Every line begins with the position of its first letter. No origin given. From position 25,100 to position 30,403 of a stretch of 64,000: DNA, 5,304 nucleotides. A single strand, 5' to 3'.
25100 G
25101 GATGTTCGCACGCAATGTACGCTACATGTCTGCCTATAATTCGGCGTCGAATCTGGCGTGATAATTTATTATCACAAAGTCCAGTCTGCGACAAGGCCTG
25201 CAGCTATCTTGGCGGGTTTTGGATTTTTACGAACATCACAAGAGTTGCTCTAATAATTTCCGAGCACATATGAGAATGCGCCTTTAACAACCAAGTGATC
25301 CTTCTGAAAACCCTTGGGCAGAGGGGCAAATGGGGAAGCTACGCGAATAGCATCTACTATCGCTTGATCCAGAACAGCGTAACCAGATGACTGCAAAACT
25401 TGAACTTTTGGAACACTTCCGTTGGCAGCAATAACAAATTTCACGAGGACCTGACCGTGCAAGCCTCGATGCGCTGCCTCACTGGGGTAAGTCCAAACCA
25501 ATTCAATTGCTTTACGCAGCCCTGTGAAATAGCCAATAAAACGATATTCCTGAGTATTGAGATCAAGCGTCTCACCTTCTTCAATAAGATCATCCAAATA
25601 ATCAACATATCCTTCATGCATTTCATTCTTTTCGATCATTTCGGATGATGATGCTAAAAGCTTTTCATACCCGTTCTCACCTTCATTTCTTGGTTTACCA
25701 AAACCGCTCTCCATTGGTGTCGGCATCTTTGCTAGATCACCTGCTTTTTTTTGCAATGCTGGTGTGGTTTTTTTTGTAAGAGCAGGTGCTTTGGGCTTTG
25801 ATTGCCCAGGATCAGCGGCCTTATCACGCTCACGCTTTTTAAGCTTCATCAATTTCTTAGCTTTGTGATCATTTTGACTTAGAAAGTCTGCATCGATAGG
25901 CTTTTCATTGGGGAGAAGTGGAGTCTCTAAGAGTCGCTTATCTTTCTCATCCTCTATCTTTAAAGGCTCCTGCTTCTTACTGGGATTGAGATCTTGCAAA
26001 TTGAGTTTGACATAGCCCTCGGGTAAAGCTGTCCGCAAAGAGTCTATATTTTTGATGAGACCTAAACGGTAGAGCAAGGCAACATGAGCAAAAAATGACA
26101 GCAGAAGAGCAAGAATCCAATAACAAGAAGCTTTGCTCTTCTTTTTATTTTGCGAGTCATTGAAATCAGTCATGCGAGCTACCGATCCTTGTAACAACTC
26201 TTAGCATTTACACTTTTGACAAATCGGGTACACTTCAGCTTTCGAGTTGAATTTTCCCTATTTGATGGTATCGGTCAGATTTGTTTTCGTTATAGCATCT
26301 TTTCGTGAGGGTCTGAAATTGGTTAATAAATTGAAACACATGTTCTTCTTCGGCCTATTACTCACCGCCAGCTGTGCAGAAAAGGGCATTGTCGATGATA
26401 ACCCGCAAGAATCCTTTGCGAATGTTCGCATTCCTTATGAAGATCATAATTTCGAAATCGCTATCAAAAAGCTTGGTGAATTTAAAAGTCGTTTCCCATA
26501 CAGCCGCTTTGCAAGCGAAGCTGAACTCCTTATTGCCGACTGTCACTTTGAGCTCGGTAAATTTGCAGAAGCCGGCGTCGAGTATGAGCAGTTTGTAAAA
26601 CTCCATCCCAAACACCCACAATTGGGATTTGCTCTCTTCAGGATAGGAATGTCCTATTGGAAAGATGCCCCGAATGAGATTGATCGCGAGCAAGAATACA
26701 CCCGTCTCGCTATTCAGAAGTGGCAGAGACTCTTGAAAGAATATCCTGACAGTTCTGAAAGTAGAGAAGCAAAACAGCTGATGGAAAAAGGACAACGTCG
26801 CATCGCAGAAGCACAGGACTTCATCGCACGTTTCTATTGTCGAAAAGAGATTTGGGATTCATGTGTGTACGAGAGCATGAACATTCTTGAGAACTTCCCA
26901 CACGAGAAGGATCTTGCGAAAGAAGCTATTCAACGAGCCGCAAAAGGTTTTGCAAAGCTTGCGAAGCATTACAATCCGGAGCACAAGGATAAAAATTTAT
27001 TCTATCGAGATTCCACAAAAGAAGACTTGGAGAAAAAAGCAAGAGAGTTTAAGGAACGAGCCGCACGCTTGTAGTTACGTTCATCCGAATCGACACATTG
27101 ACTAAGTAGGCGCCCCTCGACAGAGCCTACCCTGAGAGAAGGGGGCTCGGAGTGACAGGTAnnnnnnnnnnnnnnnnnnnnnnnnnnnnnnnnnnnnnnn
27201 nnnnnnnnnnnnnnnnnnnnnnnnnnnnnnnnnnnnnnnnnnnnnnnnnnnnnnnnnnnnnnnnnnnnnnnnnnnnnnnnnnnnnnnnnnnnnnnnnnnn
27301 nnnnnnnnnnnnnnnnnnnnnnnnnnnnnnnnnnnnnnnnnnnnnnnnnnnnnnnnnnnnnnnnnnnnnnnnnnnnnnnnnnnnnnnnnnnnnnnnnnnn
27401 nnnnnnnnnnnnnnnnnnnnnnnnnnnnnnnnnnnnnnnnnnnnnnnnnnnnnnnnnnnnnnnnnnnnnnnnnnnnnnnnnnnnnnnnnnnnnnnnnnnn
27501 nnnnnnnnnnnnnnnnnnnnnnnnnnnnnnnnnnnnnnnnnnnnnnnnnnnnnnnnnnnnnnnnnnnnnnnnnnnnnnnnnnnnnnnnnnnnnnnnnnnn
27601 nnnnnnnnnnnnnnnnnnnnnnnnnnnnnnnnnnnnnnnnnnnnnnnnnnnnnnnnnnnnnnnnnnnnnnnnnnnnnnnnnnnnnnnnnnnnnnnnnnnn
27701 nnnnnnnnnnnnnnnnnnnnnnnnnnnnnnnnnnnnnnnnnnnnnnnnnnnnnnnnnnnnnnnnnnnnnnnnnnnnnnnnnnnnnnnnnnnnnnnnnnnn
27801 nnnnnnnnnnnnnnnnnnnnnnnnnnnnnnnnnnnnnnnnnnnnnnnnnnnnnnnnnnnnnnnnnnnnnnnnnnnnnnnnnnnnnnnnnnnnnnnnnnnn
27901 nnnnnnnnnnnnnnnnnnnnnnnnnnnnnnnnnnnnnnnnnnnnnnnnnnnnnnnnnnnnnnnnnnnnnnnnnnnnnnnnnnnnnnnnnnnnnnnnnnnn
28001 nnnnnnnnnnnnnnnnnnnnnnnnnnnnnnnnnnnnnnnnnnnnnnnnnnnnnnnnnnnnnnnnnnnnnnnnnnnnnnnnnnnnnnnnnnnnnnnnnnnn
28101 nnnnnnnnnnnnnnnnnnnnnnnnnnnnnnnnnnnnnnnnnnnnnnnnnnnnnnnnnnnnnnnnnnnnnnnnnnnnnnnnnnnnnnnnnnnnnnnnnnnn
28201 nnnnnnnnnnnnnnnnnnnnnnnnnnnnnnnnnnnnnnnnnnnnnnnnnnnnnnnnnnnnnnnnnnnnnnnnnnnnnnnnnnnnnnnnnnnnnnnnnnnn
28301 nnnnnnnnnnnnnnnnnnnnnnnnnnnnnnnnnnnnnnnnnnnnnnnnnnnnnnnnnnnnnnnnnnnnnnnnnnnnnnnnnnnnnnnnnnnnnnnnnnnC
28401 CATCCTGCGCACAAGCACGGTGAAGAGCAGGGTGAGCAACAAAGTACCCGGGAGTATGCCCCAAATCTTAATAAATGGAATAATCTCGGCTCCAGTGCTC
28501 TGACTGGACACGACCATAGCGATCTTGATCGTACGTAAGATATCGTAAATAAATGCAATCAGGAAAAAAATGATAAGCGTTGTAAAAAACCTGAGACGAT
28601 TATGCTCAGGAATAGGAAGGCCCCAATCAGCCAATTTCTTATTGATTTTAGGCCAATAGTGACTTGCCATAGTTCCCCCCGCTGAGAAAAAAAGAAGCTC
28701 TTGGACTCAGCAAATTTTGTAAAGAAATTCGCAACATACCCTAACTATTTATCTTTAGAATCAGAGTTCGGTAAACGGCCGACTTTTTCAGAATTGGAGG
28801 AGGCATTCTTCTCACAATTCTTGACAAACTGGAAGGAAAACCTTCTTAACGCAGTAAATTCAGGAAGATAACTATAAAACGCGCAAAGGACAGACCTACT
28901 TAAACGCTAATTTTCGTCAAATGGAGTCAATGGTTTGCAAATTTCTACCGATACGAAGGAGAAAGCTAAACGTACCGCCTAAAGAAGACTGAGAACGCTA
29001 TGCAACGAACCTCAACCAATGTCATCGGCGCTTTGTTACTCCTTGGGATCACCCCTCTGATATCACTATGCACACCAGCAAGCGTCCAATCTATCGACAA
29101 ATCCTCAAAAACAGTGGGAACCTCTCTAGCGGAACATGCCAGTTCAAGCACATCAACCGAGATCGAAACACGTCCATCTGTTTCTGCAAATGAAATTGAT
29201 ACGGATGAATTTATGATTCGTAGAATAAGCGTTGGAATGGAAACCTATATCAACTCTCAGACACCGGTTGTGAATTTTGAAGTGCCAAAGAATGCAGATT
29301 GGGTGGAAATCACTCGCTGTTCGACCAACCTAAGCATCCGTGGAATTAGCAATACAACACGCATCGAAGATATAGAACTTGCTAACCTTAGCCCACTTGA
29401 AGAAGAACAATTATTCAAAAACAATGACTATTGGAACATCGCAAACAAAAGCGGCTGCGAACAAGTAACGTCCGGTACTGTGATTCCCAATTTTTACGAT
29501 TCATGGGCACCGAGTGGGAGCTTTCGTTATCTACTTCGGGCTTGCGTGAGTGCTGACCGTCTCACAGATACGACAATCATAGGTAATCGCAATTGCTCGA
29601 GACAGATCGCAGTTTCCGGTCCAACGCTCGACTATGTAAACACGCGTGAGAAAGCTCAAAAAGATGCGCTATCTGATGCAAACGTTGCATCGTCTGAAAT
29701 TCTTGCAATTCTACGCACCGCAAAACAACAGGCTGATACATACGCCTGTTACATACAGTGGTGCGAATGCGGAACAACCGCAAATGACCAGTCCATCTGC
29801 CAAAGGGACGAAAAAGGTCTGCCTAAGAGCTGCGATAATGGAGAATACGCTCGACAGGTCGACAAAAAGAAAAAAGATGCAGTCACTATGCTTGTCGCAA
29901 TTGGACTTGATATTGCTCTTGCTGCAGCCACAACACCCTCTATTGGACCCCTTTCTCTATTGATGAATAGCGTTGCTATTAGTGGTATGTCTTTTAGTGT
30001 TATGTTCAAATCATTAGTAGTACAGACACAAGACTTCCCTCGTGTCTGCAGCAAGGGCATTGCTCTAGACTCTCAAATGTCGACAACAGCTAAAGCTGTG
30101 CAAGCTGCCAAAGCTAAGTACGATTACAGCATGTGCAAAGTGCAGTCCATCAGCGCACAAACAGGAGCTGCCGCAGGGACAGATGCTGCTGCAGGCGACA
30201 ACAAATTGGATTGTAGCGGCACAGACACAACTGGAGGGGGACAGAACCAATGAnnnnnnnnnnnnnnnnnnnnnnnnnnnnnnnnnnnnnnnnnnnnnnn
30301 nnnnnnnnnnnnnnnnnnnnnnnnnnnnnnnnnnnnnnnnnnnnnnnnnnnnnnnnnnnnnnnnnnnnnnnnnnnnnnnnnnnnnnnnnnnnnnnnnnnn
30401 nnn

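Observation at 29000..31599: Tandem paralogous Cys-rich exported proteins with glycine-zipper-like hydrophobic segments, divergent from the nucleotide transporter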

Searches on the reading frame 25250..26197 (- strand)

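Call 3: search_protein_families(library=pfam, proteins=[window:25250-26197:-], max_evalue=0.1)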
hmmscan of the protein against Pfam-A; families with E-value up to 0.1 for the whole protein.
window:25250-26197:- (315 aa): 2 families
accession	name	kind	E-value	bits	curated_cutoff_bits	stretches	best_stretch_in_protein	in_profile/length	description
PF03544.19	TonB_C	-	8e-16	58.7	24.6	1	236-311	4-78/79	Gram-negative bacterial TonB protein C-terminal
PF13103.11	TonB_2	-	5.3e-09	36.5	22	1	222-299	3-78/85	TonB C terminal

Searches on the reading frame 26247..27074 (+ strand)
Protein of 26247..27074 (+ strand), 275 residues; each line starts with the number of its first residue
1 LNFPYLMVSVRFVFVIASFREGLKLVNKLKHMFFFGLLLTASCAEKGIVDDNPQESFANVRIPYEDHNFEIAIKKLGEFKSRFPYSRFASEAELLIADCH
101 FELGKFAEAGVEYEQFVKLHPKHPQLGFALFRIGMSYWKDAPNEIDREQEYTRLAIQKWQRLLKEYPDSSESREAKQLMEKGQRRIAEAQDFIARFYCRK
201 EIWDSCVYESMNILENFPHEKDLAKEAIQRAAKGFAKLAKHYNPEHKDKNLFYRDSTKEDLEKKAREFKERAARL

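Call 3: search_protein_families(library=pfam, proteins=[window:26247-27074:+], max_evalue=0.1)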
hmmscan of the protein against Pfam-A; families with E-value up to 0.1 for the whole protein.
window:26247-27074:+ (275 aa): 9 families
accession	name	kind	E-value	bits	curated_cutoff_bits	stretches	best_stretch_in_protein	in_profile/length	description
PF13525.12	YfiO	-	4.8e-26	92.2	25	1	51-237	3-190/203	Outer membrane lipoprotein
PF13512.12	TPR_18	-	5.4e-15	56.3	21.9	1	50-179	7-145/145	Tetratricopeptide repeat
PF13174.12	TPR_6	-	8.3e-11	42.2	26.3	2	91-122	1-32/33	Tetratricopeptide repeat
PF13428.12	TPR_14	-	0.00014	22.7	23.5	1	93-130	4-41/44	Tetratricopeptide repeat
PF07719.23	TPR_2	-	0.00081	19.8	27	1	95-123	6-34/34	Tetratricopeptide repeat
PF13432.12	TPR_16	-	0.0011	19.8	32.7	0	67-121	11-62/65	Tetratricopeptide repeat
PF13424.12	TPR_12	-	0.018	15.6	30.1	1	92-138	5-56/77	Tetratricopeptide repeat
PF14559.12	TPR_19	-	0.086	13.6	25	0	91-125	26-60/68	Tetratricopeptide repeat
PF13181.12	TPR_8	-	0.093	13.4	25.7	0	95-123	6-34/34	Tetratricopeptide repeat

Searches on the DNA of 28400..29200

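Call 83: search_rna_families(source=window, start=28400, end=29200, threshold=evalue, max_evalue=1)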
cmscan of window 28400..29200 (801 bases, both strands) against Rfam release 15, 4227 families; matches with E-value up to 1: 1.
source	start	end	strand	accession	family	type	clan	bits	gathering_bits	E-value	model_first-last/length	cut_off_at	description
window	28562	28652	+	RF00356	snoR32_R81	Gene; snRNA; snoRNA; CD-box;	-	24.7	45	0.73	1-98/98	no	Small nucleolar RNA R32/R81/Z41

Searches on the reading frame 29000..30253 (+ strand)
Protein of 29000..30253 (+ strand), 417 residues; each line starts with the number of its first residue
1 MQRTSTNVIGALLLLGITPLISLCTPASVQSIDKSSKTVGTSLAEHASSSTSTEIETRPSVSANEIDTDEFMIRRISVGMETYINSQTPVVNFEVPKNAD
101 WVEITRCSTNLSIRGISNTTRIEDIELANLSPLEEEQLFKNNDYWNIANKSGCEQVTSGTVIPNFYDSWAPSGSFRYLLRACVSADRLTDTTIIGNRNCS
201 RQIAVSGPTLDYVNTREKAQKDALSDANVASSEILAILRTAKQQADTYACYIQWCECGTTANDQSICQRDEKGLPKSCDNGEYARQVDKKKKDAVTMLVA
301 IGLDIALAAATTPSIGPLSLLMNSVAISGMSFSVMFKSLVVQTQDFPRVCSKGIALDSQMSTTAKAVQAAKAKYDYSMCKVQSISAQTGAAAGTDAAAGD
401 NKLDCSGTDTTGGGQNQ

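Call 3: search_protein_families(library=pfam, proteins=[window:29000-30253:+], max_evalue=0.1)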
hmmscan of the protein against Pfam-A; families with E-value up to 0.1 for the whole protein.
window:29000-30253:+ (417 aa): 1 family
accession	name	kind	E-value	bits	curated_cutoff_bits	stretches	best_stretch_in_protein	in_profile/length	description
PF17698.6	DUF5544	-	0.0019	18.7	25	1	223-280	35-94/125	Family of unknown function (DUF5544)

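Call 5: search_protein_families(library=ncbifam, proteins=[window:29000-30253:+], max_evalue=0.1)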
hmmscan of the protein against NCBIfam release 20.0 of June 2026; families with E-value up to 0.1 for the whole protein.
window:29000-30253:+ (417 aa): 1 family
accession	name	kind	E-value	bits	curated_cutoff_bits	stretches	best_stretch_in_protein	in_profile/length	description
TIGR03826.1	YvyF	hypoth_equivalog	0.036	14.1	124.15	0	216-293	42-123/137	TIGR03826 family flagellar region protein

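Call 9: find_homologous_proteins(query=window:29000-30253:+, max_evalue=0.01)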
Query window:29000-30253:+ (417 aa): 9 proteins with E <= 0.01 among 8000 candidates.
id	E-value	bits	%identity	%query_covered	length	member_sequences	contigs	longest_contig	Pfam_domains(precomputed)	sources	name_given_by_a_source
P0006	5.3e-270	913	100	100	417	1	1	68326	-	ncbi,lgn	-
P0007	5.5e-110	386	53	82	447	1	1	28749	-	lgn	-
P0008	1.5e-108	382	48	85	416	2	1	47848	-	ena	-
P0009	2.2e-106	374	47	84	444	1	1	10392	-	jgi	jgi:hypothetical protein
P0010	1.2e-101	359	46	82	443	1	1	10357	-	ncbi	-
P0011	3.2e-101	357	44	80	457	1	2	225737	-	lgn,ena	-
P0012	4.1e-100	354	45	90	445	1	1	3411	-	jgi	-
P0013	5.3e-98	347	44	88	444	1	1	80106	-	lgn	-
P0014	9.0e-97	343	47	79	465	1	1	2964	-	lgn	-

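Call 17: find_related_loci(query=A2, collection=genome_contigs, flank=8000)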
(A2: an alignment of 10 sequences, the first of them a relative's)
Query A2 (417 aa) in genome_contigs; peptide patterns used: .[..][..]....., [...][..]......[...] (x = any residue, [..] = any of these).
14 stretches matched a pattern; 2 encode a relative of the query (tblastn E <= 1e-3); 2 distinct loci.
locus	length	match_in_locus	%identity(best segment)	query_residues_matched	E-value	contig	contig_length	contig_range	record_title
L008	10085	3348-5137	48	42-395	4e-111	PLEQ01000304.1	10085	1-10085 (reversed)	MAG: Deltaproteobacteria bacterium isolate bog_1112 73.20110800_S3S.83_contig_81507, whole genome shotgun sequence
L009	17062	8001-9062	44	31-376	3e-100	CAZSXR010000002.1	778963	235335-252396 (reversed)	MAG TPA_asm: uncultured Pseudobdellovibrionaceae bacterium isolate SRP257259_co1_239 genome assembly, contig: NODE_3_len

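Call 28: search_solved_structures(query=A2, max_evalue=10)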
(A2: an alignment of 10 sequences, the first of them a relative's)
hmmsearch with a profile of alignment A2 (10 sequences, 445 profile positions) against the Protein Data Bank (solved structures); distinct sequences matched with E-value up to 10: 5.
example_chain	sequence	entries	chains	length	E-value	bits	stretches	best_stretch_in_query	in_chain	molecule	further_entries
9sqv_A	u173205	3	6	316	0.85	11.6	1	201-251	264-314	Lys-63-specific deubiquitinase BRCC36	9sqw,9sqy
6r8f_A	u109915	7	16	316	0.96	11.5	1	201-251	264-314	Lys-63-specific deubiquitinase BRCC36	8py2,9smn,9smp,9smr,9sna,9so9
6h3c_B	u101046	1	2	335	1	11.4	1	201-251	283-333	Lys-63-specific deubiquitinase BRCC36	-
9jpt_A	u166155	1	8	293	1.1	11.3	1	188-241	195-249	Viral capsid 39 protein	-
6gvw_B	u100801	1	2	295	1.2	11.2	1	201-250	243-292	Lys-63-specific deubiquitinase BRCC36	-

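Call 64: find_related_loci(query=A5, collection=metagenome_contigs, flank=7000)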
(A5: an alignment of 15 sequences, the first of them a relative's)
Query A5 (417 aa) in metagenome_contigs; peptide patterns used: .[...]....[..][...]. (x = any residue, [..] = any of these).
49 stretches matched a pattern; 1 encode a relative of the query (tblastn E <= 1e-3); 1 distinct loci.
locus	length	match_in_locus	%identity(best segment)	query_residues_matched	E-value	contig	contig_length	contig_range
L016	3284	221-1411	46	40-414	4e-107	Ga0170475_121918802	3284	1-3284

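Call 84: search_protein_families(library=padloc, proteins=[window:29000-30253:+], max_evalue=0.1)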
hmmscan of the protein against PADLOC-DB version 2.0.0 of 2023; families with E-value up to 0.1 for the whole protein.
window:29000-30253:+ (417 aa): 0 families

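Call 85: search_protein_families(library=phrogs, proteins=[window:29000-30253:+], max_evalue=0.1)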
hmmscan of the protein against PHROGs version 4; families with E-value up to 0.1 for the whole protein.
window:29000-30253:+ (417 aa): 0 families

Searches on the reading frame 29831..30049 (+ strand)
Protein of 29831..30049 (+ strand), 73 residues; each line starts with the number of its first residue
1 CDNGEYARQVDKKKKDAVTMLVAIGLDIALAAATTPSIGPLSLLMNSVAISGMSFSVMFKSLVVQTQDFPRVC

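Call 96: search_protein_families(library=pfam, proteins=[window:29831-30049:+], max_evalue=1)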
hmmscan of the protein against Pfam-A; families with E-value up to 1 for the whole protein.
seq(73 aa): 1 family
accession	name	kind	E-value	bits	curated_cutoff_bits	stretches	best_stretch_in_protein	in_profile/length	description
PF05896.17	NQRA_N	-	0.14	12.9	25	1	24-68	5-48/94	NqrA N-terminal barrel-sandwich hybrid domain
